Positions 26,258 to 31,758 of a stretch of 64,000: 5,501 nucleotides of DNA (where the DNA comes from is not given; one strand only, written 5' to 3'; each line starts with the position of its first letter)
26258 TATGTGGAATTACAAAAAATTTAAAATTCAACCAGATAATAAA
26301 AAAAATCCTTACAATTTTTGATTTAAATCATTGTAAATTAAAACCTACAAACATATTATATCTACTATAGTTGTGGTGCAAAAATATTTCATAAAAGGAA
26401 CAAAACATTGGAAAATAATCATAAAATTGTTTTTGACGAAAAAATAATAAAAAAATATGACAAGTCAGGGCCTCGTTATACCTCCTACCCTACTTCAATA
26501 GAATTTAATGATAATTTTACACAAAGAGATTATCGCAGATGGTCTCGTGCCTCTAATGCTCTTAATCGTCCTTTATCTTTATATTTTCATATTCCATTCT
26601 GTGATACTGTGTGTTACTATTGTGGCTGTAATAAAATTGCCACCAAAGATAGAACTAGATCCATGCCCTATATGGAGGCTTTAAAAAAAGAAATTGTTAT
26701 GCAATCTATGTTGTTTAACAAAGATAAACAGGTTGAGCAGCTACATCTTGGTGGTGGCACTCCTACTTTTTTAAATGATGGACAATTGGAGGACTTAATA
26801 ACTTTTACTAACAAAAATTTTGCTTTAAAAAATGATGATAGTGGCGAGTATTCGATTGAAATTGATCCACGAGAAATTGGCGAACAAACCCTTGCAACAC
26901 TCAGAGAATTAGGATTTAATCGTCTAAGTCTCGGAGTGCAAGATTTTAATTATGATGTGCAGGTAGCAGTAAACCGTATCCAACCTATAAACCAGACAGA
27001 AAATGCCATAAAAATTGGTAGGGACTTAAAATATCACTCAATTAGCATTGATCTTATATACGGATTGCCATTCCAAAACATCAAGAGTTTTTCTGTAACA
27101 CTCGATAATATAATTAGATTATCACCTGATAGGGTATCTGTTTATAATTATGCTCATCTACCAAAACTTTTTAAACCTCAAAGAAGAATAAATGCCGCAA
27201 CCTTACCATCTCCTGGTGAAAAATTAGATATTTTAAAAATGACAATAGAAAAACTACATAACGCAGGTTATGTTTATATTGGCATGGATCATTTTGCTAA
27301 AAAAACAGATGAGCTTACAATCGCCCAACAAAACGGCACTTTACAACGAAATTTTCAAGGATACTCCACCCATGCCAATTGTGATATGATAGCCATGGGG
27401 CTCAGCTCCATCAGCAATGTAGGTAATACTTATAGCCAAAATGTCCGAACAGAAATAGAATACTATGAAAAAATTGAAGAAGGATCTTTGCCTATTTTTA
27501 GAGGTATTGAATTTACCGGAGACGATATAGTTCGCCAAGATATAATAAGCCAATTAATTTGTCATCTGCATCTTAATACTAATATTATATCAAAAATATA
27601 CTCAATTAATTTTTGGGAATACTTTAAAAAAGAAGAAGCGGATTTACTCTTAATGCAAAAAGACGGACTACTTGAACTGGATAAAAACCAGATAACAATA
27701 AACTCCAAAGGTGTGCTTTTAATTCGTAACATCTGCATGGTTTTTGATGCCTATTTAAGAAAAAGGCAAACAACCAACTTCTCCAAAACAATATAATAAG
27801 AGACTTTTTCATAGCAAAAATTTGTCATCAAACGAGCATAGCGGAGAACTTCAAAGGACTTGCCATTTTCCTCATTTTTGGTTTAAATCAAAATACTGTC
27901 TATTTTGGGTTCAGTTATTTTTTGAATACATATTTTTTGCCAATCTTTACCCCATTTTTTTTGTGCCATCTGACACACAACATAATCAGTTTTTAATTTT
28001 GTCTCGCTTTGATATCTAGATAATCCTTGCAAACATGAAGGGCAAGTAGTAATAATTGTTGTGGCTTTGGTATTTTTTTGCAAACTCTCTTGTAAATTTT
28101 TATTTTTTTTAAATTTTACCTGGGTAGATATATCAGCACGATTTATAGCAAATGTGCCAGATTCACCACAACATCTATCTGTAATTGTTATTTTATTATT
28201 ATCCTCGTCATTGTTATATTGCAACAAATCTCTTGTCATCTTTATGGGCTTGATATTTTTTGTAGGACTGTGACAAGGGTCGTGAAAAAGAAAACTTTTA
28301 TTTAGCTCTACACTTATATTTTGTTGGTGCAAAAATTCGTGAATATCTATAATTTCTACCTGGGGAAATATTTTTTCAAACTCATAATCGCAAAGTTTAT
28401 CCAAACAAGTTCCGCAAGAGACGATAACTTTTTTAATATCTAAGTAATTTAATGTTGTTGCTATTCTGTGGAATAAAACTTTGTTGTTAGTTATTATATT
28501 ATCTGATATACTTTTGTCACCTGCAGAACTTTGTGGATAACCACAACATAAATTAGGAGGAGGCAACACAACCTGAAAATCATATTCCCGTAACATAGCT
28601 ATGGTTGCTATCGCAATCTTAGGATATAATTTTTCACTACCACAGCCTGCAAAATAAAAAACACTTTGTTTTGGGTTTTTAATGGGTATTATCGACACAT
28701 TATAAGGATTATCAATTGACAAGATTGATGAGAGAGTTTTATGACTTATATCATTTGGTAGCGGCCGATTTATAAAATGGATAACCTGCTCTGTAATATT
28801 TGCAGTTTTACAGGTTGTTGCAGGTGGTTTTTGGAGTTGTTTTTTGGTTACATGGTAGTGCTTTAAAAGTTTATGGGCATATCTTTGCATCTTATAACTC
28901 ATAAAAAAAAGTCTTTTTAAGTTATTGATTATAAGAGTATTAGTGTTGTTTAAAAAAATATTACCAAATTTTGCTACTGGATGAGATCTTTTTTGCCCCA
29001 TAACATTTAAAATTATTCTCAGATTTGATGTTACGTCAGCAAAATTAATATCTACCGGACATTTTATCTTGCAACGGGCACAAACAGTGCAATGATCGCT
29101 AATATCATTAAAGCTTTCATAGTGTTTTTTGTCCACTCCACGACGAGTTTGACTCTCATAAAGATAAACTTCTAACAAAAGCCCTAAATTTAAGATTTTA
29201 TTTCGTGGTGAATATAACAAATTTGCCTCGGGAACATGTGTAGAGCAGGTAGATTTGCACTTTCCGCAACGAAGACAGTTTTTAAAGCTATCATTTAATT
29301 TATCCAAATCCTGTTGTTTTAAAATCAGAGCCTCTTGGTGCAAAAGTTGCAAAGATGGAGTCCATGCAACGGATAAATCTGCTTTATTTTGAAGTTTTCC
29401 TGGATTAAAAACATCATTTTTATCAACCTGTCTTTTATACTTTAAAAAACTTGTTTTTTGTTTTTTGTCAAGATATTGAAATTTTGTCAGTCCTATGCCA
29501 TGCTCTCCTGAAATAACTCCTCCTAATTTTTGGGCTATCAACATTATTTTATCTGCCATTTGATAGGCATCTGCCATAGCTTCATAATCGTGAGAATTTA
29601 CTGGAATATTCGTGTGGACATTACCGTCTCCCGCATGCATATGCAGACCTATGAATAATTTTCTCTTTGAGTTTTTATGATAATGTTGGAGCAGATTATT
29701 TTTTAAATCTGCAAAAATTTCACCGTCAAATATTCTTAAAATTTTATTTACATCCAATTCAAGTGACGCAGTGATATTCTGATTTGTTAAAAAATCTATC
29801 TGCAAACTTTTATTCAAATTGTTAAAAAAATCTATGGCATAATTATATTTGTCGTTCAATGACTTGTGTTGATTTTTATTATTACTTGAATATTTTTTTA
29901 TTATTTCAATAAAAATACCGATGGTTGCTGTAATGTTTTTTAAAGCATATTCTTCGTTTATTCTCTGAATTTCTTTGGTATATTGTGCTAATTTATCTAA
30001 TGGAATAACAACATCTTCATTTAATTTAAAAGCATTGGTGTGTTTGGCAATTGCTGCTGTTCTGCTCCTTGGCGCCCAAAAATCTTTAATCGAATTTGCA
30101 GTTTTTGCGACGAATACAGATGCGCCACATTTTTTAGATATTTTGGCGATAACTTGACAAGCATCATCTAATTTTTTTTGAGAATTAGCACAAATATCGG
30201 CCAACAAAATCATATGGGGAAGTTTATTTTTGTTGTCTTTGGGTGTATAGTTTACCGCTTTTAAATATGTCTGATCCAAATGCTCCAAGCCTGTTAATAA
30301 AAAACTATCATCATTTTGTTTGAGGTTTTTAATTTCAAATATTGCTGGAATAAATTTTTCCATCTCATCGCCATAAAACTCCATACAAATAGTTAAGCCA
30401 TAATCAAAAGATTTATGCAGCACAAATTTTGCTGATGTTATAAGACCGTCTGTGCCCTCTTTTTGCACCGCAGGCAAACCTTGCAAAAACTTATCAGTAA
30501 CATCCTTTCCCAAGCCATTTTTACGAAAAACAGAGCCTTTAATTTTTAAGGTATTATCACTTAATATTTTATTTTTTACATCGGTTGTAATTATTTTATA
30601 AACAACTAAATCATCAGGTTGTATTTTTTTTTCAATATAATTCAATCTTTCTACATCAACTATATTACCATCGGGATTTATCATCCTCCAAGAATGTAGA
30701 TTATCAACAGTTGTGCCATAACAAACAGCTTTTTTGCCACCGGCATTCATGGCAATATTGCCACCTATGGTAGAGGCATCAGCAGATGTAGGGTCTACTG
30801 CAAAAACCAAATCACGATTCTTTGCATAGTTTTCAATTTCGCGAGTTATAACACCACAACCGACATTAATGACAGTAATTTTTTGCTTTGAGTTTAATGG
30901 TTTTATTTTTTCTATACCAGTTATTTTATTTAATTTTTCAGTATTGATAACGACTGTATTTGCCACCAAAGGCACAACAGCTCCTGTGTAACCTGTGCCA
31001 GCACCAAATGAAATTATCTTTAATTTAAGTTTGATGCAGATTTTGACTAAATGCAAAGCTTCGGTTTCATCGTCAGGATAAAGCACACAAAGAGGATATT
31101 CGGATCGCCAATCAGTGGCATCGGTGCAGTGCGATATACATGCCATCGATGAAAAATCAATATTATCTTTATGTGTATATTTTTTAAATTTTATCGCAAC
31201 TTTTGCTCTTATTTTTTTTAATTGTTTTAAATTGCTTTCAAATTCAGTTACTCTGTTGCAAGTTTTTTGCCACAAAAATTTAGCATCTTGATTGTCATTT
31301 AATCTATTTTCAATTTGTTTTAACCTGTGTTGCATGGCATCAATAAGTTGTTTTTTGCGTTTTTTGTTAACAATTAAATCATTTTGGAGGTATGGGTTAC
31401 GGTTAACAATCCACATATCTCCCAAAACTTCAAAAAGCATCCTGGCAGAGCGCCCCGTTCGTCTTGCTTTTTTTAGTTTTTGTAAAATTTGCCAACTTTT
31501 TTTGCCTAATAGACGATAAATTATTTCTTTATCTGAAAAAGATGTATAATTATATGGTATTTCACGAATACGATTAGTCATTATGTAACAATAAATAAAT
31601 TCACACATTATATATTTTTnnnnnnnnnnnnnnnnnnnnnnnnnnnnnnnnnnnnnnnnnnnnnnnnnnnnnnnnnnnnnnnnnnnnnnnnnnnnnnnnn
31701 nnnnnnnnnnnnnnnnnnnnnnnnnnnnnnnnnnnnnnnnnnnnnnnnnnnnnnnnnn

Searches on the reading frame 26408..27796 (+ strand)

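Call 14: search_protein_families(library=ncbifam, max_evalue=1e-10, proteins=[window:26408-27796:+])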
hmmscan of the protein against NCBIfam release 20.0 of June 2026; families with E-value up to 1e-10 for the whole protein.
window:26408-27796:+ (462 aa): 15 families
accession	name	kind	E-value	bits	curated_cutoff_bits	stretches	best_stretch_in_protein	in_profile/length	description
TIGR00538.1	hemN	equivalog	2.2e-176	587.1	324.95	1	9-462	3-454/454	oxygen-independent coproporphyrinogen III oxidase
NF006067.1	PRK08208.1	equivalog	3e-49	168.1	380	1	52-438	32-406/427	STM4012 family radical SAM protein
TIGR04107.1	rSAM_HutW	equivalog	3.9e-41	141.2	400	1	48-437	31-405/419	heme anaerobic degradation radical SAM methyltransferase ChuW/HutW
TIGR00539.1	hemN_rel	equivalog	7.1e-41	140.5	205.4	1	56-389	1-315/361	radical SAM family heme chaperone HemW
TIGR03994.1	rSAM_HemZ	equivalog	3.7e-36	125.1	321.4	1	53-249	82-277/401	coproporphyrinogen dehydrogenase HemZ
NF006385.0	PRK08629.1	equivalog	2e-31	109.2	355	1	53-439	50-406/439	coproporphyrinogen III oxidase family protein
NF004567.0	PRK05904.1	equivalog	2.2e-30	106.1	355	1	57-248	8-192/353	coproporphyrinogen III oxidase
NF006060.0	PRK08207.1-3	equivalog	3.1e-30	105.4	653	1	50-246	144-342/477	coproporphyrinogen III oxidase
NF006064.0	PRK08207.2-2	equivalog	1.3e-28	100.3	504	1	54-249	143-339/465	coproporphyrinogen III oxidase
NF005133.0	PRK06582.1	equivalog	8.8e-24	84.2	597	1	53-442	9-384/390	coproporphyrinogen III oxidase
NF006062.0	PRK08207.1-5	equivalog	4.6e-23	81.8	1007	1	55-247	148-342/476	coproporphyrinogen III oxidase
NF006061.0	PRK08207.1-4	equivalog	7.6e-23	81.1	702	1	51-247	169-367/501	coproporphyrinogen III oxidase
NF006063.0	PRK08207.2-1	equivalog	7.6e-21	74.3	1074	1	56-249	193-387/518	coproporphyrinogen III oxidase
NF006066.0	PRK08207.2-5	equivalog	9e-21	74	1117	1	56-249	191-385/518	coproporphyrinogen III oxidase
NF006059.0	PRK08207.1-1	equivalog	2.1e-17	63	1012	1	53-248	169-366/496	coproporphyrinogen III oxidase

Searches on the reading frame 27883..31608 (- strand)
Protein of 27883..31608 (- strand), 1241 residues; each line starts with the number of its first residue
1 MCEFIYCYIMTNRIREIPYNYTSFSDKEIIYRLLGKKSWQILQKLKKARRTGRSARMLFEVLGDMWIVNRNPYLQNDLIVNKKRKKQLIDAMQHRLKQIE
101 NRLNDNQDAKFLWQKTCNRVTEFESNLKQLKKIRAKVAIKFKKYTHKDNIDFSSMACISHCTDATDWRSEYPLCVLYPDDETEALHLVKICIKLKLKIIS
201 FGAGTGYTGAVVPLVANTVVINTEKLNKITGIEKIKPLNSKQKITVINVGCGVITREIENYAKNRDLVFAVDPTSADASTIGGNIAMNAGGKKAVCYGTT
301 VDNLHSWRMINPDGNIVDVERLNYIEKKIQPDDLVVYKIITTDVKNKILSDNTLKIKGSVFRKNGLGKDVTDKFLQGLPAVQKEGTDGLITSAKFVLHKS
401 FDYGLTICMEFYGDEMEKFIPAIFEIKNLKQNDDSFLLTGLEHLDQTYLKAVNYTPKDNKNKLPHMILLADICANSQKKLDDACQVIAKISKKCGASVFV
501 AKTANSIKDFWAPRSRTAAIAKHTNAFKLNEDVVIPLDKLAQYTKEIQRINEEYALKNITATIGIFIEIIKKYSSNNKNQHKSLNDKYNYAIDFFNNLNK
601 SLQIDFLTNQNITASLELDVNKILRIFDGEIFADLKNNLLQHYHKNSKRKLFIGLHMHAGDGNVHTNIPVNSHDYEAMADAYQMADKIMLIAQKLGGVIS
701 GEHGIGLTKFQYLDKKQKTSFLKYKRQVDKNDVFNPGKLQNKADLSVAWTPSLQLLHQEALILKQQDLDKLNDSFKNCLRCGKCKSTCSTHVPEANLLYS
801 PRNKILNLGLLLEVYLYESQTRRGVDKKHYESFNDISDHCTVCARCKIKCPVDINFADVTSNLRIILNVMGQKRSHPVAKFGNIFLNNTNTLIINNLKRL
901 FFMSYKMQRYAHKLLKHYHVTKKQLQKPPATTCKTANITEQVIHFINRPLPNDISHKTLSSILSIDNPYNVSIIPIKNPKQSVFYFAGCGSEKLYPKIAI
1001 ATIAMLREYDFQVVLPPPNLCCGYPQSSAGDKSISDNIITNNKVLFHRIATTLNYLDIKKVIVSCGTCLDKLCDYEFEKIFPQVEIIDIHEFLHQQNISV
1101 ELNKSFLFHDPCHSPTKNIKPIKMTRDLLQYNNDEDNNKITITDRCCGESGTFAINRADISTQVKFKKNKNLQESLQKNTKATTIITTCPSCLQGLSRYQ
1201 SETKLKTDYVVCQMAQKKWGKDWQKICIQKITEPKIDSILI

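Call 14: search_protein_families(library=ncbifam, max_evalue=1e-10, proteins=[window:27883-31608:-])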
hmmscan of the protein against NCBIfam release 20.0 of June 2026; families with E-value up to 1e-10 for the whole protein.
window:27883-31608:- (1241 aa): 8 families
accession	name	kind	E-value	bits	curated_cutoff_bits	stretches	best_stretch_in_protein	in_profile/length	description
TIGR00387.1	glcD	equivalog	2.8e-51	174.7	567.9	2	175-319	1-136/413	glycolate oxidase subunit GlcD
NF008408.0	PRK11230.1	equivalog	1.3e-32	112.9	897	1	161-317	46-192/499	glycolate oxidase subunit GlcD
NF045670.1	quin_L_LdhH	equivalog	1.1e-30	106.6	800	1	830-1194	346-683/706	L-lactate dehydrogenase (quinone) large subunit LdhH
NF004898.0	PRK06259.1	equivalog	1.1e-25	90.3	385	1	722-1197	70-464/488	fumarate reductase (CoM/CoB) subunit TfrB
NF008369.0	PRK11168.1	equivalog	2.3e-23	82.7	278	1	829-1196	49-380/401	anaerobic glycerol-3-phosphate dehydrogenase subunit C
NF049975.1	2HglutDHaseYdiJ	equivalog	4.8e-18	64.3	1350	1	130-556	11-448/1018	D-2-hydroxyglutarate dehydrogenase YdiJ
NF045663.1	diclust_near_Sec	equivalog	8.3e-13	47.3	530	0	833-1164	348-595/759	pyridine nucleotide-disulfide oxidoreductase/dicluster-binding protein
NF008434.0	PRK11274.1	equivalog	2.1e-12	46.7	333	0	972-1197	159-389/409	glycolate oxidase subunit GlcF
